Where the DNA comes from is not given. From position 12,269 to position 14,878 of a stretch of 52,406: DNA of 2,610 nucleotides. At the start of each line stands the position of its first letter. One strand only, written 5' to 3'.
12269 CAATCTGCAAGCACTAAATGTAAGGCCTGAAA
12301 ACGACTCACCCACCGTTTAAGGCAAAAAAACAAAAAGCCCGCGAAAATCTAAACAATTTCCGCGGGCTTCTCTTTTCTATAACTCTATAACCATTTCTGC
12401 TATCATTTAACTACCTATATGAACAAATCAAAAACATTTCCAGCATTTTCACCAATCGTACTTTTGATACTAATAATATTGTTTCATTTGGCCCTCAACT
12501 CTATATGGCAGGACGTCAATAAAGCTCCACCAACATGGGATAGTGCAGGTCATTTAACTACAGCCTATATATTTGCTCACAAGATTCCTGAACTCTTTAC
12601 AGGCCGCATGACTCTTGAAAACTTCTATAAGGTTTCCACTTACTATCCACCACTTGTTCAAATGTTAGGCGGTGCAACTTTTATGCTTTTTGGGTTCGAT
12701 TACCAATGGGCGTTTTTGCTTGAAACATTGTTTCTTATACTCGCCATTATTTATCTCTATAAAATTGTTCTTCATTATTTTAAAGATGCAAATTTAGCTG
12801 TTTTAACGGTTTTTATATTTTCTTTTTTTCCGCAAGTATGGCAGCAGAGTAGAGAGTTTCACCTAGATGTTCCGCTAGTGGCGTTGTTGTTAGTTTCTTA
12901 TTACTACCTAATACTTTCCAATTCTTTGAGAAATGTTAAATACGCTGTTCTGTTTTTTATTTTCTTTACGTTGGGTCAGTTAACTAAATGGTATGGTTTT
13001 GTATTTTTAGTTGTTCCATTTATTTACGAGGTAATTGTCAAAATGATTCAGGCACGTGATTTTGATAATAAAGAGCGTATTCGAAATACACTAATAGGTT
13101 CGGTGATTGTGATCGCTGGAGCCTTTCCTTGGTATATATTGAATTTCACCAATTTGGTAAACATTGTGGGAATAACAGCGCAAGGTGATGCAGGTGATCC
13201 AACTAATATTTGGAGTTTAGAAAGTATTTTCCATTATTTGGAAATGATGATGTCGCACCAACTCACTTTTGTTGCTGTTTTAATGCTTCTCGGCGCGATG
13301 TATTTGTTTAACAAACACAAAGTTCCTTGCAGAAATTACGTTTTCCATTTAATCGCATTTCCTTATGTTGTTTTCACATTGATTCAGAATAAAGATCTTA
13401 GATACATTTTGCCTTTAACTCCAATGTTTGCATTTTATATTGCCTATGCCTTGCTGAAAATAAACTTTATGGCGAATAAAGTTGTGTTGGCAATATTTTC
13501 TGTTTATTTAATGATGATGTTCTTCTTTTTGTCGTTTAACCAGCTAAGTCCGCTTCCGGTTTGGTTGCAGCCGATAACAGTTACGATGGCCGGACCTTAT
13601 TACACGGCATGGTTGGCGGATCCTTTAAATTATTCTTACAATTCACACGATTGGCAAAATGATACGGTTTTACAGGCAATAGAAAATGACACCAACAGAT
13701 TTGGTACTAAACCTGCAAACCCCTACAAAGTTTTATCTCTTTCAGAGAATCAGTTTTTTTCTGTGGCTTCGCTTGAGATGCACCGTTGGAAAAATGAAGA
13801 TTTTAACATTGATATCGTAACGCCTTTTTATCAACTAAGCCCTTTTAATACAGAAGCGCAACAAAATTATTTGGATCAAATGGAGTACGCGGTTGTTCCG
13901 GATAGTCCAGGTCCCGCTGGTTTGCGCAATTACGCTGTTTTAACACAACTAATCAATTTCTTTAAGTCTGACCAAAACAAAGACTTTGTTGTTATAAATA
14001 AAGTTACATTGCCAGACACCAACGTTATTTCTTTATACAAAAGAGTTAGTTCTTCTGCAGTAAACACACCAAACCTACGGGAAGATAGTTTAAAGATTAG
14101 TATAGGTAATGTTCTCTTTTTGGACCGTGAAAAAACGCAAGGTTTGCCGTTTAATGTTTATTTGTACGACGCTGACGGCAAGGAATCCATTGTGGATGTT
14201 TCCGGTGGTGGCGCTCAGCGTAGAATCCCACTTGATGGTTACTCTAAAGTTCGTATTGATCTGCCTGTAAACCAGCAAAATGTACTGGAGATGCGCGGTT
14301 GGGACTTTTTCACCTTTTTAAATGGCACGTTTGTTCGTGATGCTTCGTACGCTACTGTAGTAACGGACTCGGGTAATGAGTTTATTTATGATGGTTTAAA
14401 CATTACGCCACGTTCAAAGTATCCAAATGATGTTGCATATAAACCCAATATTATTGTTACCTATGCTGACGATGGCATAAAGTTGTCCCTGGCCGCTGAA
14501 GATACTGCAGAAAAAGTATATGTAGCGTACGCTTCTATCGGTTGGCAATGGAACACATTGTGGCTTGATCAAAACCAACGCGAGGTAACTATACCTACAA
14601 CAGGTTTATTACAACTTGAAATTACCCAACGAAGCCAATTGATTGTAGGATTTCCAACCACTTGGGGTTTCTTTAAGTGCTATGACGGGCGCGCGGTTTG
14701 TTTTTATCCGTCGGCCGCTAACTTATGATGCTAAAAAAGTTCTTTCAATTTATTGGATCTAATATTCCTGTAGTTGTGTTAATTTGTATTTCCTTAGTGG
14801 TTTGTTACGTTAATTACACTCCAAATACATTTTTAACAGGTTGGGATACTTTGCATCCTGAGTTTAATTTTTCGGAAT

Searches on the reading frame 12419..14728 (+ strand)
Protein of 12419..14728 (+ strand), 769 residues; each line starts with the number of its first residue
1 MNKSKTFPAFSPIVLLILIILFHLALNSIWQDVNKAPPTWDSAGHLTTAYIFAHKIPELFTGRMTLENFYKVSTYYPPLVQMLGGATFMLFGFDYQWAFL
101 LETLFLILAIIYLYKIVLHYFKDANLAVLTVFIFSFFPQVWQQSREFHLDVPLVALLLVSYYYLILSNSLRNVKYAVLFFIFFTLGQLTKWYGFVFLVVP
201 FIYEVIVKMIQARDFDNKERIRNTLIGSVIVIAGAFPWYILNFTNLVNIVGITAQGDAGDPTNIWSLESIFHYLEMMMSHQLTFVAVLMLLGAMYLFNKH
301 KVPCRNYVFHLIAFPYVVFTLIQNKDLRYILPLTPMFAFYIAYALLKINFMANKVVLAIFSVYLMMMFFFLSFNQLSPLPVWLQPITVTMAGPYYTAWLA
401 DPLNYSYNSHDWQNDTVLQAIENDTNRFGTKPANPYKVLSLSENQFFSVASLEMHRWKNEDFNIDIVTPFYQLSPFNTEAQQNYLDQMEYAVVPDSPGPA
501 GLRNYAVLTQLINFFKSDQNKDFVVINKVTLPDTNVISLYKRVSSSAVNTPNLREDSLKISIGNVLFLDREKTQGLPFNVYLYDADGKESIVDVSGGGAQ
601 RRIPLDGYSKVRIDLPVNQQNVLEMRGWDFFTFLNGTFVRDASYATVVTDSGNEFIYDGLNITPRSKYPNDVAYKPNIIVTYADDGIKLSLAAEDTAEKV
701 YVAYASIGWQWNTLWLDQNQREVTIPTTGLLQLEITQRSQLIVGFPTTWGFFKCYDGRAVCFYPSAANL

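Call 68: search_protein_families(library=pfam, proteins=[window:12419-14728:+], max_evalue=0.00001)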
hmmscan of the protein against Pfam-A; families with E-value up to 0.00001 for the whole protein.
window:12419-14728:+ (769 aa): 2 families
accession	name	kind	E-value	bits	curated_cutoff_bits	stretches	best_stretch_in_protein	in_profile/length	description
PF13231.12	PMT_2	-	7.7e-13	49.4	26.1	1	77-218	3-141/160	Dolichyl-phosphate-mannose-protein mannosyltransferase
PF02366.24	PMT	-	4.7e-07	30.1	22.7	1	91-248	77-240/245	Dolichyl-phosphate-mannose-protein mannosyltransferase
